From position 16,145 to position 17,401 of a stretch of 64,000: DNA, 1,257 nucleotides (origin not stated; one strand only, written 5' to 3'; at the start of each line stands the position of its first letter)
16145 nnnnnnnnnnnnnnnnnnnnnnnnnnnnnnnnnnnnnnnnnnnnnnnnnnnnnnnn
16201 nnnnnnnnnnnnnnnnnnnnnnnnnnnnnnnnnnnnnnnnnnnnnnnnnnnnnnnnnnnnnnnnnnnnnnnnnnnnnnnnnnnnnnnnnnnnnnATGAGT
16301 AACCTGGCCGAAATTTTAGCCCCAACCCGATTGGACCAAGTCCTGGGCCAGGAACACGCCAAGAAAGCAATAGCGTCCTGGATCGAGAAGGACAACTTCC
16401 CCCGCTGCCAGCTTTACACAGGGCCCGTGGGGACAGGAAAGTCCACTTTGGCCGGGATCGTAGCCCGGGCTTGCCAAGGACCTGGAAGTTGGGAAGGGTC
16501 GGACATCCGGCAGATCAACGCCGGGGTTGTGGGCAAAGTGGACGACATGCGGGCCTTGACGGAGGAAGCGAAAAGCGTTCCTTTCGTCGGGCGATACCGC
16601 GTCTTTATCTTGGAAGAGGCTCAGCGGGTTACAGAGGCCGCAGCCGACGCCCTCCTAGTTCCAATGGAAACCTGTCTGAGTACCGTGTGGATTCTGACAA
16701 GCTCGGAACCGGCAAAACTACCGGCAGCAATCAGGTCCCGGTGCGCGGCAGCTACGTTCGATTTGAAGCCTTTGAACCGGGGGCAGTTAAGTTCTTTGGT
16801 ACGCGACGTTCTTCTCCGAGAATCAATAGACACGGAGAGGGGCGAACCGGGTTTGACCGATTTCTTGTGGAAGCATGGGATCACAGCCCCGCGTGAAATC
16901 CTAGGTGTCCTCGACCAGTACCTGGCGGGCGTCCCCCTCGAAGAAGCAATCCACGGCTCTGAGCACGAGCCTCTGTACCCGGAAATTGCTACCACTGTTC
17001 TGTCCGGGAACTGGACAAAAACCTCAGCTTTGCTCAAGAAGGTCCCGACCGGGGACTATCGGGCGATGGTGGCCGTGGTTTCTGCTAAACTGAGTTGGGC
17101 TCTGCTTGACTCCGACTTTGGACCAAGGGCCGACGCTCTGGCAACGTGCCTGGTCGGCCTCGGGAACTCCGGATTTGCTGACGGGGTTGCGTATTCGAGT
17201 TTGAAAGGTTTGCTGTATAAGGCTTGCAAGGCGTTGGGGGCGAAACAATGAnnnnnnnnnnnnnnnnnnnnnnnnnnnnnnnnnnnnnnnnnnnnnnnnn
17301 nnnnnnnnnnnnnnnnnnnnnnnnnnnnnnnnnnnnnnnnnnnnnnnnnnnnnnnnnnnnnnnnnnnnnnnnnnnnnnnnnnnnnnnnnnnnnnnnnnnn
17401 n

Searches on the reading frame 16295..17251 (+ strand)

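Call 22: search_protein_families(library=phrogs, max_evalue=0.00001, proteins=[window:16295-17251:+])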
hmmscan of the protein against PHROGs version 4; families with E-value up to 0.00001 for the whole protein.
window:16295-17251:+ (318 aa): 4 families
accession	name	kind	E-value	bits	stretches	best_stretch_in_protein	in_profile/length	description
phrog_5846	-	DNA, RNA and nucleotide metabolism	2.8e-42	146.4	1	2-182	4-174/380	clamp loader of DNA polymerase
phrog_168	-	DNA, RNA and nucleotide metabolism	5.7e-22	79.8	1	8-242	15-242/314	clamp loader of DNA polymerase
phrog_11838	-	DNA, RNA and nucleotide metabolism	4.5e-14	53.4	1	10-181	13-180/420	clamp loader of DNA polymerase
phrog_22983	-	unknown function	2.6e-09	38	1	71-153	8-94/324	-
